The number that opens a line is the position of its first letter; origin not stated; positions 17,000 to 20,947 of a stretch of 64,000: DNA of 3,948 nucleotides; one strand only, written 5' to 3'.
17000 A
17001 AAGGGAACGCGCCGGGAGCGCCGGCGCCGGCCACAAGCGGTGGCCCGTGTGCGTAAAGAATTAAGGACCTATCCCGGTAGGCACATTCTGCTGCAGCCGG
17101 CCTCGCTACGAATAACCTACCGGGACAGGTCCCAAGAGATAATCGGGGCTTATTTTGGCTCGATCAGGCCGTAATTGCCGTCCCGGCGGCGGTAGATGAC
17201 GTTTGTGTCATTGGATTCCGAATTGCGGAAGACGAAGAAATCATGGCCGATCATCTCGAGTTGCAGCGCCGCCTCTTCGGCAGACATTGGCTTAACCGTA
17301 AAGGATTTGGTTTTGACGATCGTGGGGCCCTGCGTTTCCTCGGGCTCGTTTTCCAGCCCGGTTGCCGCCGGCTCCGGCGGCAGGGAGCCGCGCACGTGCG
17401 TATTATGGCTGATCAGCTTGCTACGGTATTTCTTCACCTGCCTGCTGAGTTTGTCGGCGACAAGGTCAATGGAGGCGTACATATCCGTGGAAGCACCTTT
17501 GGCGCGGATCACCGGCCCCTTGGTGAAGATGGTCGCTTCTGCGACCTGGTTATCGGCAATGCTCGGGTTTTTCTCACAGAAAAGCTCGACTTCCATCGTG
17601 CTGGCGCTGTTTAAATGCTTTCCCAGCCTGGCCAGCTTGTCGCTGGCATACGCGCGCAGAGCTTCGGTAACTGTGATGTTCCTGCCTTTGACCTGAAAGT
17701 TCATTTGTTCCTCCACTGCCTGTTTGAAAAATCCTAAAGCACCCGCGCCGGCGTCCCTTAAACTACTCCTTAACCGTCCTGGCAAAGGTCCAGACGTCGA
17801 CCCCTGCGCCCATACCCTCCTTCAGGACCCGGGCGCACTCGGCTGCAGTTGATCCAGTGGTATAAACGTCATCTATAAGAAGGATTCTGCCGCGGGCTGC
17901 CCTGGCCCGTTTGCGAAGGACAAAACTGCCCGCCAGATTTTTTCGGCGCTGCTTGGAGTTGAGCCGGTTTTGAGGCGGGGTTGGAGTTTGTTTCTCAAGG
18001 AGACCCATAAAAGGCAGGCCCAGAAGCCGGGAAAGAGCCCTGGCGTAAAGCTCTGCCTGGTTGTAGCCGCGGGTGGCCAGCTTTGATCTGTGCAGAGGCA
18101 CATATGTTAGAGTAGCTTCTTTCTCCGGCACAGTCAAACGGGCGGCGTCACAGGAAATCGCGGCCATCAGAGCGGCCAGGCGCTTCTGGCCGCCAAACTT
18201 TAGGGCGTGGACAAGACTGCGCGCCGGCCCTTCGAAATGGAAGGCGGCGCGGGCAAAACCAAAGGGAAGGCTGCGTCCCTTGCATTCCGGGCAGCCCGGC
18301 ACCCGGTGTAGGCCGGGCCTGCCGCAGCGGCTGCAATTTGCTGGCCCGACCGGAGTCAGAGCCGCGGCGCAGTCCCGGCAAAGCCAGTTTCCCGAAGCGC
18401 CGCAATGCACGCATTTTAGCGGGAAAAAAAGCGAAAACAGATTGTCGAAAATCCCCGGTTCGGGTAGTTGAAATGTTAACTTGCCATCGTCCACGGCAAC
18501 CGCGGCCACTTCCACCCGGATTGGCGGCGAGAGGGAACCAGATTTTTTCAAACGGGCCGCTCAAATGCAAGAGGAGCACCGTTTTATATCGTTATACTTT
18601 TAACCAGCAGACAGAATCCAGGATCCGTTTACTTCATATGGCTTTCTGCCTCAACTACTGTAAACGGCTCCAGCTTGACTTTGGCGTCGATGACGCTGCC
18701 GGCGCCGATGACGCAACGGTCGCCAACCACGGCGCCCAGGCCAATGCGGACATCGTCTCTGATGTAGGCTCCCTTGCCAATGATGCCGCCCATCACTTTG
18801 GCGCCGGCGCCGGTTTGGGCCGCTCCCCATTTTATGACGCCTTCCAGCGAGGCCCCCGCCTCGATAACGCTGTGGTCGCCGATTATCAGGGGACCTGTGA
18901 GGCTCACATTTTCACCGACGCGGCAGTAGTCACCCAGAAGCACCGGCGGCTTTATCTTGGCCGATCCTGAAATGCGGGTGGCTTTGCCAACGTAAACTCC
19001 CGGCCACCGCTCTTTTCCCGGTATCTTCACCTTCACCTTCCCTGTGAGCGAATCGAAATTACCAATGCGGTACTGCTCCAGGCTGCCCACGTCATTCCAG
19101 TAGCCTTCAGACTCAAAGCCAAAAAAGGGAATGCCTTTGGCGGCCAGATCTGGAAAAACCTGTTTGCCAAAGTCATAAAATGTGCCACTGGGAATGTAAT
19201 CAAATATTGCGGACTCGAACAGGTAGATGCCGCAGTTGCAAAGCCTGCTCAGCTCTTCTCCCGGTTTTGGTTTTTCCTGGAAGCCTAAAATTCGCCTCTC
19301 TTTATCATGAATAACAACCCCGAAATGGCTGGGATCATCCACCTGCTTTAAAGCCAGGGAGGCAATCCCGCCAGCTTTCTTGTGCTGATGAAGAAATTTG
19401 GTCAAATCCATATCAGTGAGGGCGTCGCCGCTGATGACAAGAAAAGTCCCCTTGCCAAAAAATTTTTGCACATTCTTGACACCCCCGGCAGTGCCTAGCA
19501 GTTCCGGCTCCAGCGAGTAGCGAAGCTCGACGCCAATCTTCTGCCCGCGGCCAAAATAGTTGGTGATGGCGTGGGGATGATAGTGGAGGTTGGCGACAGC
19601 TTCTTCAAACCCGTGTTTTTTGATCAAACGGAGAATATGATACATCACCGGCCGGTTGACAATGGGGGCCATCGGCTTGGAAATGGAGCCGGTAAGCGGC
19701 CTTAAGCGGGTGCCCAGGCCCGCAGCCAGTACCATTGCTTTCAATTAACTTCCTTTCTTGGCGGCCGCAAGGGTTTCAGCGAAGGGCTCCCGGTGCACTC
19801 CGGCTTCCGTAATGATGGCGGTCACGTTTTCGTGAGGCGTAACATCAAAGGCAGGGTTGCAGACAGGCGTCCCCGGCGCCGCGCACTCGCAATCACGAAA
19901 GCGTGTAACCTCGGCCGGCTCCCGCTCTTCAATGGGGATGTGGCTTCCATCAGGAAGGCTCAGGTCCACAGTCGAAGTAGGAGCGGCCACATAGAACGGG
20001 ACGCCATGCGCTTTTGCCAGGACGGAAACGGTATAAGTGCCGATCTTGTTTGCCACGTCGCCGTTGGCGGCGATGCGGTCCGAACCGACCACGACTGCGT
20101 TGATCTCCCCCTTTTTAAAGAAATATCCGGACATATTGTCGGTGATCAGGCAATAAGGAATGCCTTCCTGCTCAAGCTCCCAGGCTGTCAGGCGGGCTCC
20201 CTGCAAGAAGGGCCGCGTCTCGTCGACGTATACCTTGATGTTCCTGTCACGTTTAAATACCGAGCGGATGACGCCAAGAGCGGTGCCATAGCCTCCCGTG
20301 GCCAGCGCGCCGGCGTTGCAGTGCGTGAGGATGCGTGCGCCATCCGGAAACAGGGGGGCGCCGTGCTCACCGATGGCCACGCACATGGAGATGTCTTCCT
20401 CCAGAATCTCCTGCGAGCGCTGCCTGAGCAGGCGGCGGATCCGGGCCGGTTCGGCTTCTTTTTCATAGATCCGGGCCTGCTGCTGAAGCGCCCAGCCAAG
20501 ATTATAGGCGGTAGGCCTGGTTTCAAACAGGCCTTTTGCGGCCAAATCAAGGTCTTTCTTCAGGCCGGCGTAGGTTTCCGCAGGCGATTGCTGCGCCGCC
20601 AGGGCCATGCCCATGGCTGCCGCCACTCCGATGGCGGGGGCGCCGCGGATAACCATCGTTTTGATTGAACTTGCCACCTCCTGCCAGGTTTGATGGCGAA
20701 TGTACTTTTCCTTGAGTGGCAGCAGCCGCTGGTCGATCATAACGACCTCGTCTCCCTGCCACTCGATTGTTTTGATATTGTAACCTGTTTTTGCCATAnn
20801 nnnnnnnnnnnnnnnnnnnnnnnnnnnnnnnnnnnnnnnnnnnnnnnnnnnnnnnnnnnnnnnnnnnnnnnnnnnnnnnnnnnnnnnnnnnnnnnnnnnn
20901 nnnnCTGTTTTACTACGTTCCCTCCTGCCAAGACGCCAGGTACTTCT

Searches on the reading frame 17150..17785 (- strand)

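Call 69: search_protein_families(library=ncbifam, proteins=[window:17150-17785:-], max_evalue=1e-15)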
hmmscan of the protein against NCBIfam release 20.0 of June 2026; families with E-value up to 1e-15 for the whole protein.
window:17150-17785:- (211 aa): 2 families
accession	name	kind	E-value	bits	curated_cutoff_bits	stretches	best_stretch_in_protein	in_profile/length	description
TIGR00741.1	yfiA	equivalog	8.2e-26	90.5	40.9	1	28-128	1-99/102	ribosome hibernation-promoting factor, HPF/YfiA family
NF007780.0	PRK10470.1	equivalog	6.9e-16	58.4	125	0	28-127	1-95/95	ribosome hibernation promoting factor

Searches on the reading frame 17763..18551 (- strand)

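Call 69: search_protein_families(library=ncbifam, proteins=[window:17763-18551:-], max_evalue=1e-15)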
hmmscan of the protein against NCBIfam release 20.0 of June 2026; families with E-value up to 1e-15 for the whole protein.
window:17763-18551:- (262 aa): 2 families
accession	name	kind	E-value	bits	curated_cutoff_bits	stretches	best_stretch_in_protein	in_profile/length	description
NF008616.0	PRK11595.1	equivalog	1.5e-30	106.4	304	1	57-260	22-227/227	DNA utilization protein GntX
TIGR00201.1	comF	subfamily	2.2e-26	93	233.55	1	73-258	1-190/190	ComF family protein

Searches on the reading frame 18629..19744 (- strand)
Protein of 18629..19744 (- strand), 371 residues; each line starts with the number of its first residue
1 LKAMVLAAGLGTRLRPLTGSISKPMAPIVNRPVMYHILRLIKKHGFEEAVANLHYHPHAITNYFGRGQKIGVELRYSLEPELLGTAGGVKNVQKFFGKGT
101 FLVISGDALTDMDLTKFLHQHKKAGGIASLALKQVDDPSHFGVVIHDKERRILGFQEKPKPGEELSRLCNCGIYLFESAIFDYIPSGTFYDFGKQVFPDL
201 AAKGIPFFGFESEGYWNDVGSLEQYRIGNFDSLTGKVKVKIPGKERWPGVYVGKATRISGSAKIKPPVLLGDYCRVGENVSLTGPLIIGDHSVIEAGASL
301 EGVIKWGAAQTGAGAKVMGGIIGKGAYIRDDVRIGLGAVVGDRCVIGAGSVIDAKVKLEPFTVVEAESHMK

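Call 69: search_protein_families(library=ncbifam, proteins=[window:18629-19744:-], max_evalue=1e-15)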
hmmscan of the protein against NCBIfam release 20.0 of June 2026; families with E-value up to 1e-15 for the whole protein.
window:18629-19744:- (371 aa): 19 families
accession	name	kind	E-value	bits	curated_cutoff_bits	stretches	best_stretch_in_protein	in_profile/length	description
NF052502.1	man1P_GTase_Rv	exception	1.8e-64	217.9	440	1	2-345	2-341/352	mannose-1-phosphate guanylyltransferase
TIGR03992.1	Arch_glmU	subfamily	2.8e-46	158.2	292.1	1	1-295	1-294/393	bifunctional sugar-1-phosphate nucleotidylyltransferase/acetyltransferase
TIGR01208.1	rmlA_long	equivalog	3.1e-40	138.2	320.25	1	2-334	1-337/353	glucose-1-phosphate thymidylyltransferase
NF045761.1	NAMPUrTaseMurU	equivalog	8.8e-36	123.9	250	1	1-224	1-219/226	N-acetylmuramate alpha-1-phosphate uridylyltransferase MurU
NF049965.1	GlMnHpPGnyltfHddC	equivalog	2.4e-32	112.4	300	1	1-205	1-199/221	D-glycero-D-manno-heptose 1-phosphate guanosyltransferase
NF003670.0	PRK05293.1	equivalog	7.8e-31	107.3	470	1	2-358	6-364/382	glucose-1-phosphate adenylyltransferase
TIGR02091.1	glgC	equivalog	3.7e-30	105.2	424.9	1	2-335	2-363/364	glucose-1-phosphate adenylyltransferase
NF041173.1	Sug_nt_acttase_Thmprot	equivalog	1.8e-29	102.9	600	1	1-294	1-293/405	bifunctional sugar-1-phosphate nucleotidylyltransferase/acetyltransferase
TIGR02623.1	G1P_cyt_trans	equivalog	3.3e-26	92.3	300.25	0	85-222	106-235/255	glucose-1-phosphate cytidylyltransferase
NF041313.1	UDPGP_AglF_Halo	equivalog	4.4e-23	82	400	1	1-182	1-180/234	UTP--glucose-1-phosphate uridylyltransferase AglF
NF002772.0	PRK02862.1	equivalog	6.2e-21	74.6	537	0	84-167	99-186/429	glucose-1-phosphate adenylyltransferase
TIGR01207.1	rmlA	equivalog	1.9e-20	73.2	360.65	1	2-183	1-182/286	glucose-1-phosphate thymidylyltransferase RfbA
TIGR01173.1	glmU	equivalog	2.3e-20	72.9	366.85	0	1-180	1-176/452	bifunctional UDP-N-acetylglucosamine diphosphorylase/glucosamine-1-phosphate N-acetyltransferase GlmU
NF002023.0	PRK00844.1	subfamily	5.1e-19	68.4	458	0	102-337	122-384/408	glucose-1-phosphate adenylyltransferase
NF010935.0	PRK14355.1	equivalog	1.6e-18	66.6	718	0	2-180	5-182/459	bifunctional UDP-N-acetylglucosamine diphosphorylase/glucosamine-1-phosphate N-acetyltransferase GlmU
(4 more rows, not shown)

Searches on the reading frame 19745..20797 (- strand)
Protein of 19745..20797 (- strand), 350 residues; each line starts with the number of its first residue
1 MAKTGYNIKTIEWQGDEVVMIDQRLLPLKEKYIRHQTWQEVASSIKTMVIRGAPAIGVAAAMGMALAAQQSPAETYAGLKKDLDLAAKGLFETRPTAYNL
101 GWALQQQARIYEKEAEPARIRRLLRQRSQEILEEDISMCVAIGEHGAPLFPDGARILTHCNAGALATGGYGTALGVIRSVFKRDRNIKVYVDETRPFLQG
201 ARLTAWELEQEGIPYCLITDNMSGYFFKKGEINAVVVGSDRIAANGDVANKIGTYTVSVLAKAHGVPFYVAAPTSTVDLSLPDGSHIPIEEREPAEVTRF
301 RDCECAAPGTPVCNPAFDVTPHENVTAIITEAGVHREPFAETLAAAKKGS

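Call 69: search_protein_families(library=ncbifam, proteins=[window:19745-20797:-], max_evalue=1e-15)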
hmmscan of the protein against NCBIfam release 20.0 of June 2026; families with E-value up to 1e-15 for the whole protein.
window:19745-20797:- (350 aa): 7 families
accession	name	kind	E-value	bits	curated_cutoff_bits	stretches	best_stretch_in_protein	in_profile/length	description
NF004326.0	PRK05720.1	subfamily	4.3e-137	456.7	271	1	6-346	8-351/358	s-methyl-5-thioribose-1-phosphate isomerase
TIGR00512.1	salvage_mtnA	equivalog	1.5e-130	435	279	1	9-336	1-334/335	S-methyl-5-thioribose-1-phosphate isomerase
TIGR00524.1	eIF-2B_rel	subfamily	1.3e-113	379.1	185.85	1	37-334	3-300/303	S-methyl-5-thioribose-1-phosphate isomerase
NF004700.0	PRK06036.1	equivalog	4.4e-107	358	528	1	9-341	2-334/339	S-methyl-5-thioribose-1-phosphate isomerase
NF004436.0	PRK05772.1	equivalog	1.4e-88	297.6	521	1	7-343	15-357/363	S-methyl-5-thioribose-1-phosphate isomerase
TIGR00511.1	ribulose_e2b2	equivalog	1.9e-59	201.4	314.1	1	39-335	3-286/301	ribose 1,5-bisphosphate isomerase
NF006210.0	PRK08335.1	equivalog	1.6e-23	83.3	339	1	121-334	78-268/275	translation initiation factor IF-2B subunit alpha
